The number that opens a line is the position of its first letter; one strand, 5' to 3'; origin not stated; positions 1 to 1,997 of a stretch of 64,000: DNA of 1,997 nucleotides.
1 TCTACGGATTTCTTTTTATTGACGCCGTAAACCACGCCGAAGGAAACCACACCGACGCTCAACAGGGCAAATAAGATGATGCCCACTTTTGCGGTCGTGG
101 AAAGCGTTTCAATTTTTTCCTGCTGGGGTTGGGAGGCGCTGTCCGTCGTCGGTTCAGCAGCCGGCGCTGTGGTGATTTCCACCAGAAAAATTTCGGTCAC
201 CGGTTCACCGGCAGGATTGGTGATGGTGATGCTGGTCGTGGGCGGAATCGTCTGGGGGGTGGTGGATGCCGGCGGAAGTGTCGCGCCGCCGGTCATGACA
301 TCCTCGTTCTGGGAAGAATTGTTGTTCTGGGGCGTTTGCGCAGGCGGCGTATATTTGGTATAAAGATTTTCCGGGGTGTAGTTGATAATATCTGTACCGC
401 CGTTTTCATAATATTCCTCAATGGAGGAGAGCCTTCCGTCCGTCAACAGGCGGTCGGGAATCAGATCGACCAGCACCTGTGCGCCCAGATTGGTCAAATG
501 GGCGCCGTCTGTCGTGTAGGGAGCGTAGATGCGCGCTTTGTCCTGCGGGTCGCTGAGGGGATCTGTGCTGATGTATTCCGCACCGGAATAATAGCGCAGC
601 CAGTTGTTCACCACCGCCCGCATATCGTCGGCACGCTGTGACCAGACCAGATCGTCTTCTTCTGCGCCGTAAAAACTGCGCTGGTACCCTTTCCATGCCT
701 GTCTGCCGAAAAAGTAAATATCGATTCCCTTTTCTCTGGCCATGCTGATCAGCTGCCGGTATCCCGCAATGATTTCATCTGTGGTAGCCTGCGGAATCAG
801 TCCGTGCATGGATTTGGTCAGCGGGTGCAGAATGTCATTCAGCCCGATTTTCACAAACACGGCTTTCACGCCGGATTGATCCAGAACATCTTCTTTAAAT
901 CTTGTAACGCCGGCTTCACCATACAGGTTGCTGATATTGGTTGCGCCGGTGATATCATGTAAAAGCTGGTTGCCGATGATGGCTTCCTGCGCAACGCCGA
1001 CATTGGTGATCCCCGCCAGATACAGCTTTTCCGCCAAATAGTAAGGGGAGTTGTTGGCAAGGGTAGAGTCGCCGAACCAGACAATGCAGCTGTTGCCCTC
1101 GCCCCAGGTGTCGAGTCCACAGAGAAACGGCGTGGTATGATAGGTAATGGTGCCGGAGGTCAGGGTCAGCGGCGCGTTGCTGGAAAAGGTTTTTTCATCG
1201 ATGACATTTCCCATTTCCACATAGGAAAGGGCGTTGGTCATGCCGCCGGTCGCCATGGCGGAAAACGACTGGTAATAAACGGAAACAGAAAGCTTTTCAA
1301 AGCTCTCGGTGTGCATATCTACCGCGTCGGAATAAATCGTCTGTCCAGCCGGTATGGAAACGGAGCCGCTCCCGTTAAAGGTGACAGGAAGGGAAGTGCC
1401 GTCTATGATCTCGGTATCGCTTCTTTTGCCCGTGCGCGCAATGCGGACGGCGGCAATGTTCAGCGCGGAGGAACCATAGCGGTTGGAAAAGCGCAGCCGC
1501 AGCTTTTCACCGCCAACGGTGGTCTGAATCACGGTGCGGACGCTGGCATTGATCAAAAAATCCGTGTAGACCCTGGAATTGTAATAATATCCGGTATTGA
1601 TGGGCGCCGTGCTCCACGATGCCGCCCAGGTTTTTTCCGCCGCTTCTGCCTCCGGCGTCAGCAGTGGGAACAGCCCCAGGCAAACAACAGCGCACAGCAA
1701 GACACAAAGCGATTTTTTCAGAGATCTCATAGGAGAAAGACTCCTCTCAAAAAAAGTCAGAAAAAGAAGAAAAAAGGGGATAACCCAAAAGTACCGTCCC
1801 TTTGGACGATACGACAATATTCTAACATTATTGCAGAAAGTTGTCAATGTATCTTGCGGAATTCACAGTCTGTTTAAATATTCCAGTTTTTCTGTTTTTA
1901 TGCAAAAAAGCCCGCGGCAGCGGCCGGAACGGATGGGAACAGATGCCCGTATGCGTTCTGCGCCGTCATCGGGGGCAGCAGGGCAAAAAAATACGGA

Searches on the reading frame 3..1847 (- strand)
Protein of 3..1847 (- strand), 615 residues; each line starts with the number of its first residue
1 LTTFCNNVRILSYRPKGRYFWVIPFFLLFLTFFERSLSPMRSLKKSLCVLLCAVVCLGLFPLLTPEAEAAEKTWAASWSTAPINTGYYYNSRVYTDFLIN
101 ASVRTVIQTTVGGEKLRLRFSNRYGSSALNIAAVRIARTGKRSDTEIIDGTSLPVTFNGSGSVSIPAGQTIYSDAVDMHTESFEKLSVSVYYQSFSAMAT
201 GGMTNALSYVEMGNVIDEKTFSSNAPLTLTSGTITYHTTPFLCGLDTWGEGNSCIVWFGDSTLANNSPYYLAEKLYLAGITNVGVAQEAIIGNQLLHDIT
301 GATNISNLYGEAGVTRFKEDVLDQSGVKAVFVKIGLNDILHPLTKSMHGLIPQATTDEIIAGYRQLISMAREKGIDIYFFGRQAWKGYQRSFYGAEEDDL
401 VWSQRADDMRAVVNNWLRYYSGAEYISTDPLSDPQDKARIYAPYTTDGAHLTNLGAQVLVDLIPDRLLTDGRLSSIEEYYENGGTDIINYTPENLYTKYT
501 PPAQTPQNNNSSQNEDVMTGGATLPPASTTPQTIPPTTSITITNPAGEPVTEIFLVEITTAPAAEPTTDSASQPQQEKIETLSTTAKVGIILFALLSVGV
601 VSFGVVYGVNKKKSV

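Call 38: search_protein_families(library=pfam, alignment_id=A3, max_evalue=0.001)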
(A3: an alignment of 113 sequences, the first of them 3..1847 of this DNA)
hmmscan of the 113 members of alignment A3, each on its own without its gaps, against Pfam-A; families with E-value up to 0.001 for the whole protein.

A. member 1, window:3-1847:- (615 aa): 2 families
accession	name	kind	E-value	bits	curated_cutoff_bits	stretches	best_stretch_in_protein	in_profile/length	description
PF13472.12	Lipase_GDSL_2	-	5.9e-08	33.8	32.9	1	265-457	21-177/178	GDSL-like Lipase/Acylhydrolase family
PF00657.28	Lipase_GDSL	-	1e-05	26.2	23.6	1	255-461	1-206/208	GDSL-like Lipase/Acylhydrolase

B. families by the number of members that match (of 113 scanned): 100 families (the first 25 are shown)
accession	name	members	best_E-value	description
PF00404.24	Dockerin_1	5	4.7e-11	Dockerin type I domain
PF00106.31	adh_short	3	7.9e-57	short chain dehydrogenase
PF01370.27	Epimerase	3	1.3e-29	NAD dependent epimerase/dehydratase family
PF08659.16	KR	3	1.2e-13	KR domain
PF02719.21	Polysacc_synt_2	2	5.3e-122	Polysaccharide biosynthesis protein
PF13561.12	adh_short_C2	2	4.9e-63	Enoyl-(Acyl carrier protein) reductase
PF00009.33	GTP_EFTU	2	1.2e-55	Elongation factor Tu GTP binding domain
PF01073.25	3Beta_HSD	2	1e-25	3-beta hydroxysteroid dehydrogenase/isomerase family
PF14492.12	EFG_III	2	1e-24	Elongation Factor G, domain III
PF00679.30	EFG_C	2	9.7e-24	Elongation factor G C-terminus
PF13460.12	NAD_binding_10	2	1.1e-20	NAD(P)H-binding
PF00004.35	AAA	2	1.1e-20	ATPase family associated with various cellular activities (AAA)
PF16363.11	GDP_Man_Dehyd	2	1e-17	GDP-mannose 4,6 dehydratase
PF04321.23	RmlD_sub_bind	2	1.2e-16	RmlD substrate binding domain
PF07728.20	AAA_5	2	1.5e-15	AAA domain (dynein-related subfamily)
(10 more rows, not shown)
